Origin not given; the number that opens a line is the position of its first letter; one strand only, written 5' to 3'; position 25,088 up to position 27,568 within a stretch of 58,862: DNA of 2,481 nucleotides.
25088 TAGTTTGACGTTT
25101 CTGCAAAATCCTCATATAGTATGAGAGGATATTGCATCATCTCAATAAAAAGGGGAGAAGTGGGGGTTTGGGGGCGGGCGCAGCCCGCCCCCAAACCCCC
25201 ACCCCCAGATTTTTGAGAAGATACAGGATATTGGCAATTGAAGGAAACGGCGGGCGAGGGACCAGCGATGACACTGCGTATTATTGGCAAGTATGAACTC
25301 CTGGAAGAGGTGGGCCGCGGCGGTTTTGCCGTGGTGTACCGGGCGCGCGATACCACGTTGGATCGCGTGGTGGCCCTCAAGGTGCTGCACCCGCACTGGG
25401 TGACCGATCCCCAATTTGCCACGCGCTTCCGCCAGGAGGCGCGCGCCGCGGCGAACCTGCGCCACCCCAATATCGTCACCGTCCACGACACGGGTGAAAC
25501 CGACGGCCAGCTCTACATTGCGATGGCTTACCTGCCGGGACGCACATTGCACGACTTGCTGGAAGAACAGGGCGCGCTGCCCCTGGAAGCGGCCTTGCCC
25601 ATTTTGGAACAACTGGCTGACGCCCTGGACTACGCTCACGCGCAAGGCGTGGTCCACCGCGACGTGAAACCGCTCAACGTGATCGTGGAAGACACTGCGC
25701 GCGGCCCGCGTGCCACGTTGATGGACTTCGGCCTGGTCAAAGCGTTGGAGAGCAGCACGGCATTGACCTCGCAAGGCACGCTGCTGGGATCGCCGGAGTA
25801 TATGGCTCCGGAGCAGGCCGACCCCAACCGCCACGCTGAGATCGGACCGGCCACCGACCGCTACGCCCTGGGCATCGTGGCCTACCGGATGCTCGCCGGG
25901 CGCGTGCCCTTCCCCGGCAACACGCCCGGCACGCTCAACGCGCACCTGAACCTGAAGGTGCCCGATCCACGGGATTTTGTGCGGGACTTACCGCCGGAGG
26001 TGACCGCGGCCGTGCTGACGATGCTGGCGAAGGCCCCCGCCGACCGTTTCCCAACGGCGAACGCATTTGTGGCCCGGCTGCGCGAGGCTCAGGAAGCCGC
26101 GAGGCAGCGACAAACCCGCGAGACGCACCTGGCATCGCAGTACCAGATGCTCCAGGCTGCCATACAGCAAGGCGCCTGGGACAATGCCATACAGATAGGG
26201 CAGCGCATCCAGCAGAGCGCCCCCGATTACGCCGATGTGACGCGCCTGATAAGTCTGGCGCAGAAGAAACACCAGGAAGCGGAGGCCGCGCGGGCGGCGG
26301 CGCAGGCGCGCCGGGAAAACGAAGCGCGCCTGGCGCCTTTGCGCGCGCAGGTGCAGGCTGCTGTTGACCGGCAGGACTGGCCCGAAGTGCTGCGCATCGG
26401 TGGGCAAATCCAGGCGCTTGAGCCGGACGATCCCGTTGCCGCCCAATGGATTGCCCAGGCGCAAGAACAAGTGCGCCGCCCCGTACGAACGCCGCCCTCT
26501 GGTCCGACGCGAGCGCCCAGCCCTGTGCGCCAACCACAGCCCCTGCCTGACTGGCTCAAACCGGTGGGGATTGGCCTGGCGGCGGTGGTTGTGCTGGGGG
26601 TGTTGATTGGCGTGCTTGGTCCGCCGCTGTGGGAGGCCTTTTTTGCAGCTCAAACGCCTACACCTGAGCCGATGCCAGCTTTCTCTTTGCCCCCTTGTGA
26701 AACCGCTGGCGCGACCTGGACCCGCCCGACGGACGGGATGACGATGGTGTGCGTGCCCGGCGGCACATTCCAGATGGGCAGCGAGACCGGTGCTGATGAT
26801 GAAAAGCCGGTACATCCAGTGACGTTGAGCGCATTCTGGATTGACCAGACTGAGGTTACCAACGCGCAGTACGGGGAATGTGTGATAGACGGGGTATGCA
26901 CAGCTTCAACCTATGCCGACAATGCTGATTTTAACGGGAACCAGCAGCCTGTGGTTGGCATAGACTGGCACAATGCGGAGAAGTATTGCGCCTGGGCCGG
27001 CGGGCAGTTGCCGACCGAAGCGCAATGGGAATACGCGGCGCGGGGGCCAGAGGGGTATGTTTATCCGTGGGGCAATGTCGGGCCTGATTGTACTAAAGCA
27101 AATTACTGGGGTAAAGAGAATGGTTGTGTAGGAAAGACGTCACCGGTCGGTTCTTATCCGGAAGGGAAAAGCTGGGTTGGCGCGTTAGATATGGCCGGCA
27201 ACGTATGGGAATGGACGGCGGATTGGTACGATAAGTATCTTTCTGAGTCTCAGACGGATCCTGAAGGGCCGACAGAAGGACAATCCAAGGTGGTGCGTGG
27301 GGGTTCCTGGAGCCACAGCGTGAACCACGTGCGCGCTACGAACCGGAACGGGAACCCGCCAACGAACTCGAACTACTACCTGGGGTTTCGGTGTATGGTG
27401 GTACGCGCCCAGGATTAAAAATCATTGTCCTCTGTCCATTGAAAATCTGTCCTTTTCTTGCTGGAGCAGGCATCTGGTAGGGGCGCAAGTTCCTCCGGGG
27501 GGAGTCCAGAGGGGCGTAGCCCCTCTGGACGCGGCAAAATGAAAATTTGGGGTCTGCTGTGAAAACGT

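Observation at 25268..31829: Complete DGR whose single RT-Avd-TR cassette sits between, and diversifies, two Ser/Thr kinase paralogs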

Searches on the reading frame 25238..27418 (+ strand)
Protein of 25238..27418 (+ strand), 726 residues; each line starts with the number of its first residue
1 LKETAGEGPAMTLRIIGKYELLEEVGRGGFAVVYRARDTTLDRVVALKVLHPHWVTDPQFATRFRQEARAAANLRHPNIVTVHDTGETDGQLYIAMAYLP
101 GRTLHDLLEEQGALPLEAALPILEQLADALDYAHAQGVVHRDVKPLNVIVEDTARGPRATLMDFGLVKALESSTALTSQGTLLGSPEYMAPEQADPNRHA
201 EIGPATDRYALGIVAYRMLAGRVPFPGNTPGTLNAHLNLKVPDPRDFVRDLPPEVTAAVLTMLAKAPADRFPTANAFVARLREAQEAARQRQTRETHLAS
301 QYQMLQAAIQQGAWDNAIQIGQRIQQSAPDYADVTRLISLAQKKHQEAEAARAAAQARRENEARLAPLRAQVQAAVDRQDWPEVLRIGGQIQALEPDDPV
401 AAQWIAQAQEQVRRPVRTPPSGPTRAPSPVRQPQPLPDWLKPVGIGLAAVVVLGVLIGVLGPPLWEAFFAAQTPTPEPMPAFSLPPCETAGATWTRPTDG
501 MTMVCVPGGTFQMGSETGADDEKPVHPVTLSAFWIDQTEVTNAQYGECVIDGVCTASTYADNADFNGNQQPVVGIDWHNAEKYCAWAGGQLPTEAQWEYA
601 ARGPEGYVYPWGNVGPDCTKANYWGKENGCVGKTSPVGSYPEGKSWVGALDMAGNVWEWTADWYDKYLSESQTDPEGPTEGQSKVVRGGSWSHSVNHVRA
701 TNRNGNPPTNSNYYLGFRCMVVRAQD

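Call 5: search_protein_families(library=pfam, proteins=[window:25238-27418:+])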
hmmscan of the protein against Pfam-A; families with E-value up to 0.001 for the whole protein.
window:25238-27418:+ (726 aa): 3 families
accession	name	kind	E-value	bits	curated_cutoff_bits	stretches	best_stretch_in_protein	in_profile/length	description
PF03781.23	FGE-sulfatase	-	4.5e-57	194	23.3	1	502-720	4-254/255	Sulfatase-modifying factor enzyme 1-like domain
PF00069.31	Pkinase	-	1.6e-47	162.6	31.7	1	19-273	1-254/263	Protein kinase domain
PF07714.23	PK_Tyr_Ser-Thr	-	7.3e-27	94.7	23.1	1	20-270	2-248/258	Protein tyrosine and serine/threonine kinase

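Call 6: search_protein_families(library=ncbifam, proteins=[window:25238-27418:+])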
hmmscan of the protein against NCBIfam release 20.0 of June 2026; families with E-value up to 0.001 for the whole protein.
window:25238-27418:+ (726 aa): 24 families
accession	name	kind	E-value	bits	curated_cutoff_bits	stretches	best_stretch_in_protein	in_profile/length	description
NF033483.0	PknB_PASTA_kin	equivalog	6.7e-92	309.3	450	1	15-341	5-308/563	Stk1 family PASTA domain-containing Ser/Thr kinase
NF052427.1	StpK7MSMEG_1200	equivalog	9.1e-64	216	900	1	14-351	4-332/601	serine/threonine protein kinase StpK7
NF047741.1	antiphage_MADS6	equivalog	3.4e-53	181.1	460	2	114-300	296-476/612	methylation-associated defense system protein kinase MAD6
TIGR03903.1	TOMM_kin_cyc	equivalog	6.7e-41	140.2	705.75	1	44-342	5-299/1267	TOMM system kinase/cyclase fusion protein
NF009651.0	PRK13184.1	equivalog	3.5e-37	127.9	839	1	16-283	1-289/932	serine/threonine-protein kinase PknD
TIGR03525.2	GldK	equivalog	3e-31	109.2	350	2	568-720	218-404/408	T9SS ring complex lipoprotein PorK/GldK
NF041186.1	SenA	equivalog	3.6e-30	105.6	420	2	568-719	269-380/382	selenoneine synthase SenA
TIGR03440.2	egtB_TIGR03440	equivalog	8e-29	101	360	2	568-719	272-412/413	ergothioneine biosynthesis protein EgtB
NF038150.1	lanthi_synth_IV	equivalog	2.3e-28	99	650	1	12-311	184-486/851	class IV lanthionine synthetase LanL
NF053615.1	SerThrKinAfsKStmc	equivalog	6e-28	97.9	1300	1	14-418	10-410/809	protein serine/threonine kinase AfsK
NF033442.0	BREX_PglW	equivalog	2.2e-24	85.3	990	1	15-379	510-864/1391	BREX system serine/threonine kinase PglW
NF051459.1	pyoverdine_PvdO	equivalog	4.1e-22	78.6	500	1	490-720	23-277/280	dihydropyoverdine dehydrogenase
NF038151.1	lanthi_synth_III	equivalog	4.1e-15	55.2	575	1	33-276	236-484/833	class III lanthionine synthetase LanKC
NF058632.1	SerThrKinPrkT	equivalog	3.1e-09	36.3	280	1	18-155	22-155/322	serine/threonine protein kinase PrkT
TIGR02171.1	Fb_sc_TIGR02171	subfamily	6.2e-08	31.1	544.35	1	552-720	126-280/912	TIGR02171 family lipoprotein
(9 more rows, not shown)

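Call 32: list_cluster_members(proteins=[window:25268-27415:+, window:25238-27415:+, window:29360-31681:+, window:28629-28994:+, window:31830-34712:+])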
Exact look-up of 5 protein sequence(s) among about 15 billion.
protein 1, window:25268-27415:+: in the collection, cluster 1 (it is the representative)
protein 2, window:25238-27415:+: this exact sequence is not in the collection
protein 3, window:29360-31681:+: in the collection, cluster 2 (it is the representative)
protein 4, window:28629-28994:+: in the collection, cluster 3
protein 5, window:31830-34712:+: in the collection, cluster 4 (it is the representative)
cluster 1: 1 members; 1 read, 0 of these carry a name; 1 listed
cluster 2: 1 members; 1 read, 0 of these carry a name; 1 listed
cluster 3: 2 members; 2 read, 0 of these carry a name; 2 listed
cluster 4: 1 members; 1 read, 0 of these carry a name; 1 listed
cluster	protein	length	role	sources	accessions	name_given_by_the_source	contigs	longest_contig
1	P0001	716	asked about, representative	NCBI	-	-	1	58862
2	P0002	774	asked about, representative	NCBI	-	-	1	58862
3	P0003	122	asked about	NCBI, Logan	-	-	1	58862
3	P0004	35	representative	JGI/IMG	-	-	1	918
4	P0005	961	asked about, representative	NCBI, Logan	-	-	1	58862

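Call 34: find_encoding_contigs(protein=P0004, flank=5000)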
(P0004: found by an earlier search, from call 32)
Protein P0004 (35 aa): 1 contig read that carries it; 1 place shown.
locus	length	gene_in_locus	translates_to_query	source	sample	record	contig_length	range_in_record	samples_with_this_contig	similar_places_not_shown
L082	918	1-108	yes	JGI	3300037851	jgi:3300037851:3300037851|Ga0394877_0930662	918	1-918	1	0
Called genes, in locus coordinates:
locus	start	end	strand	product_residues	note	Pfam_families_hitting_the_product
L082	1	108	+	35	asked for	?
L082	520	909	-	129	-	-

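Call 46: search_protein_families(library=pfam, alignment_id=A2, max_evalue=0.00001)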
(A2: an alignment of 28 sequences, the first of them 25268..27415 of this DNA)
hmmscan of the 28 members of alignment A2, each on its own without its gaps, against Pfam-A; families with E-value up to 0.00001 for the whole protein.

A. member 1, window:25268-27415:+ (716 aa): 3 families
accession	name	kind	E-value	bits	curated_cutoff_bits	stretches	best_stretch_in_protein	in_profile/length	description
PF03781.23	FGE-sulfatase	-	4.4e-57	194.1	23.3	1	492-710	4-254/255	Sulfatase-modifying factor enzyme 1-like domain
PF00069.31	Pkinase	-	1.5e-47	162.6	31.7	1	9-263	1-254/263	Protein kinase domain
PF07714.23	PK_Tyr_Ser-Thr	-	7.1e-27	94.8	23.1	1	10-260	2-248/258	Protein tyrosine and serine/threonine kinase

B. families by the number of members that match (of 28 scanned): 14 families
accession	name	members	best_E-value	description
PF03781.23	FGE-sulfatase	28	1.1e-64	Sulfatase-modifying factor enzyme 1-like domain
PF05729.18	NACHT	14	1.5e-17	NACHT domain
PF00069.31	Pkinase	2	1.2e-48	Protein kinase domain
PF07714.23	PK_Tyr_Ser-Thr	2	1e-34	Protein tyrosine and serine/threonine kinase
PF13676.11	TIR_2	2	9.1e-17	TIR domain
PF13620.12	CarboxypepD_reg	2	4.5e-08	Carboxypeptidase regulatory-like domain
PF07693.20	KAP_NTPase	1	1.1e-32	KAP family P-loop domain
PF13365.12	Trypsin_2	1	1.8e-16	Trypsin-like peptidase domain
PF13646.12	HEAT_2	1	3.7e-10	HEAT repeats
PF00932.25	LTD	1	3.2e-09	Lamin Tail Domain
PF13529.12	Peptidase_C39_2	1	7.8e-08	Peptidase_C39 like family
PF00041.27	fn3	1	4.9e-07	Fibronectin type III domain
PF01636.29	APH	1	6.8e-06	Phosphotransferase enzyme family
PF03109.22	ABC1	1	9.5e-06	ABC1 atypical kinase-like domain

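Call 72: search_protein_families(library=padloc, proteins=[window:25268-27415:+], max_evalue=0.00001)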
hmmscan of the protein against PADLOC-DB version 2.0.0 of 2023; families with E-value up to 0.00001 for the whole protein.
window:25268-27415:+ (716 aa): 32 families (the best 25 are shown)
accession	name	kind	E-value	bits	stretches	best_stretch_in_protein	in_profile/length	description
PDLC04053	PD-T4-6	-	2.2e-92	307.9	1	5-291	7-288/311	-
PDLC04042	PD-T4-6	-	7e-88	293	1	5-284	7-282/292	-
PDLC04061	PD-T4-6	-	8.3e-86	287.5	1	6-357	15-363/510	-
PDLC04043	PD-T4-6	-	2.9e-83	278.4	1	5-285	13-288/452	-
PDLC04060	PD-T4-6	-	1.8e-80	269.2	1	5-330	6-313/486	-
PDLC04054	PD-T4-6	-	8.2e-78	260.2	1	4-333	7-334/347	-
PDLC04057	PD-T4-6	-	2.9e-77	258.5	1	5-300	6-296/443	-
PDLC04041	PD-T4-6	-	3.7e-74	248.5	1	6-309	27-326/443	-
PDLC04039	PD-T4-6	-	1.5e-73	246.3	1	6-301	13-302/458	-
PDLC04047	PD-T4-6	-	2.4e-69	231.9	1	4-285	7-283/327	-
PDLC04052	PD-T4-6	-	7.1e-65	218.1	1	4-309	6-314/496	-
PDLC04040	PD-T4-6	-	4.9e-64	215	1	15-286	2-277/547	-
PDLC04138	mad6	-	7.7e-63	211.4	1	7-298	51-337/659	mads_6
PDLC04048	PD-T4-6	-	2.4e-61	206.1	1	6-285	9-283/354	-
PDLC04064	PD-T4-6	-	3.5e-55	185.5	1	4-269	17-275/369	-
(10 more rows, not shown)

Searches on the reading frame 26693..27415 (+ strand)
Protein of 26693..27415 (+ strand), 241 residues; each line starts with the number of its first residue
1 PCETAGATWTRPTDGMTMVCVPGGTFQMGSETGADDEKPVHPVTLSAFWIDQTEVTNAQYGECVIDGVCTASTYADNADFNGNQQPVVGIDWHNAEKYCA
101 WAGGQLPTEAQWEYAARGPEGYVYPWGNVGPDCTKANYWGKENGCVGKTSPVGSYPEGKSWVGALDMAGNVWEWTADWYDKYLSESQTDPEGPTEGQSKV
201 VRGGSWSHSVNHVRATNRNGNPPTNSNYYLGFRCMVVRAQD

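Call 14: search_solved_structures(query=window:26699-27415:+, max_evalue=0.001, show_alignments=2)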
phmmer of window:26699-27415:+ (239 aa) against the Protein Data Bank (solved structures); distinct sequences matched with E-value up to 0.001: 32.
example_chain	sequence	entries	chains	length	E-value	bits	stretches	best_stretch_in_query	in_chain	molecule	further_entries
6muj_A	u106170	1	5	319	1e-33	120.3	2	76-233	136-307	Formylglycine-generating enzyme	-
2q17_A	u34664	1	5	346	1.7e-33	119.6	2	76-233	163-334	formylglycine generating enzyme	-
31dc_A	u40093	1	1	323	8e-32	114.1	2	81-235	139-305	Formylglycine-generating enzyme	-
2aft_X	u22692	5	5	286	9.5e-32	113.8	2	81-235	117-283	Sulfatase modifying factor 1 | Sulfatase-modifying factor 1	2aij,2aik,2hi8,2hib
1y1e_X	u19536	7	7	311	1.4e-31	113.3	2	81-235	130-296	C-alpha-formyglycine-generating enzyme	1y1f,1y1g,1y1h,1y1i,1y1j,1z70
2afy_X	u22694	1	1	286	1.4e-31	113.3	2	81-235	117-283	Sulfatase modifying factor 1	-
5ssy_A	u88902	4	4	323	1.7e-31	113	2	81-235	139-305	Formylglycine-generating enzyme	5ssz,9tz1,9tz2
2aii_X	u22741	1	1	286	2.1e-31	112.7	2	81-235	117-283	Sulfatase modifying factor 1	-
5ssx_A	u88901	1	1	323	4.6e-31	111.6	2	81-235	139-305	Formylglycine-generating enzyme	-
8aru_A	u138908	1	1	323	1.1e-30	110.3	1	81-235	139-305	Formylglycine-generating enzyme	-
5nxl_A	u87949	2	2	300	7e-30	107.7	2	82-233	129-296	Non-specific serine/threonine protein kinase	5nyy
6s07_A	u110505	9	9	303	8e-30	107.5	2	82-233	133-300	Formylglycine-generating enzyme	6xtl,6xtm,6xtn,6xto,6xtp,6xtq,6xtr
7ml6_A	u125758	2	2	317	1.6e-28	103.3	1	57-233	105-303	CalU17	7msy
6vqp_A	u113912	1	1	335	2.5e-28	102.7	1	57-233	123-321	CalU17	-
1y4j_A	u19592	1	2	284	1.9e-27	99.8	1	82-233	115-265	Sulfatase modifying factor 2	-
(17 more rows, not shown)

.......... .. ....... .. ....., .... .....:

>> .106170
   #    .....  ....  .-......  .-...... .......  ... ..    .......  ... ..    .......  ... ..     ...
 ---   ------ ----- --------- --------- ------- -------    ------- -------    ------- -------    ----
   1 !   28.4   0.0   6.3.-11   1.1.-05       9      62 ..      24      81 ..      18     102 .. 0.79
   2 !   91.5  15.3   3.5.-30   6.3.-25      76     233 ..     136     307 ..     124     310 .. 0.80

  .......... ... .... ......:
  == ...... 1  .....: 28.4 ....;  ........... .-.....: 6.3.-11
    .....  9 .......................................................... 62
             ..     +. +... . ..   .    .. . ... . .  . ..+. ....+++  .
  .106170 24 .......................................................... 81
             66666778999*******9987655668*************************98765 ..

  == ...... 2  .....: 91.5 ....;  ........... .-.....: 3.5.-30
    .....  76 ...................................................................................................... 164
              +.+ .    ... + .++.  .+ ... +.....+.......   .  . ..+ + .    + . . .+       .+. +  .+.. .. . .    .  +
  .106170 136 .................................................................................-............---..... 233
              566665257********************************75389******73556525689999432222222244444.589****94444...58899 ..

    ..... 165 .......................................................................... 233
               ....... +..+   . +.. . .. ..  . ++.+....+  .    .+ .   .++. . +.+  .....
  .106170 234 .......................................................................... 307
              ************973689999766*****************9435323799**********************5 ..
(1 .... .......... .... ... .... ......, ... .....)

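Call 38: find_homologous_proteins(query=window:26693-27415:+, max_evalue=1e-20)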
Query window:26693-27415:+ (241 aa): 7158 proteins with E <= 1e-20 among 8000 candidates; the best 120 are listed.
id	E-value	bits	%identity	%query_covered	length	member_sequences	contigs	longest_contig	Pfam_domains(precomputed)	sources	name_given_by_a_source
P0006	9.0e-88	312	59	97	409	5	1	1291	PF03781.23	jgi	jgi:formylglycine-generating enzyme required for sulfatase activity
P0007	9.1e-85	303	52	83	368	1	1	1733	PF03781.23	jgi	jgi:formylglycine-generating enzyme required for sulfatase activity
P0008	4.3e-84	300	42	94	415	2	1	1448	PF03781.23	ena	-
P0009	2.2e-83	298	61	95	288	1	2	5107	PF03781.23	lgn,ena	-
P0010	3.3e-83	297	60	93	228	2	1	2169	PF03781.23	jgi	jgi:formylglycine-generating enzyme required for sulfatase activity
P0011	4.6e-83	297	56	100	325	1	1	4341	PF03781.23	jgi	jgi:formylglycine-generating enzyme required for sulfatase activity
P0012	8.1e-83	296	44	96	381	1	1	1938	PF03781.23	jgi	jgi:formylglycine-generating enzyme required for sulfatase activity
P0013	1.0e-82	296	59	97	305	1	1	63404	PF03781.23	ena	-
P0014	5.3e-82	293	60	96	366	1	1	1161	PF03781.23,PF13646.13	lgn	-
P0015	2.9e-81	291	62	90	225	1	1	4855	PF03781.23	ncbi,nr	ncbi:MAG: formylglycine-generating enzyme family protein [Chloroflexi bacterium]|nr:formylglycine-ge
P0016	3.7e-81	291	59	94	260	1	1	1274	PF03781.23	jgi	jgi:formylglycine-generating enzyme required for sulfatase activity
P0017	4.0e-81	291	58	98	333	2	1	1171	PF03781.23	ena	-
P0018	4.2e-81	291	55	96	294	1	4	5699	PF03781.23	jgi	jgi:formylglycine-generating enzyme required for sulfatase activity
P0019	1.3e-80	289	58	97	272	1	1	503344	PF03781.23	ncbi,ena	-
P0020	6.6e-80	287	42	97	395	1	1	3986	PF03781.23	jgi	jgi:formylglycine-generating enzyme required for sulfatase activity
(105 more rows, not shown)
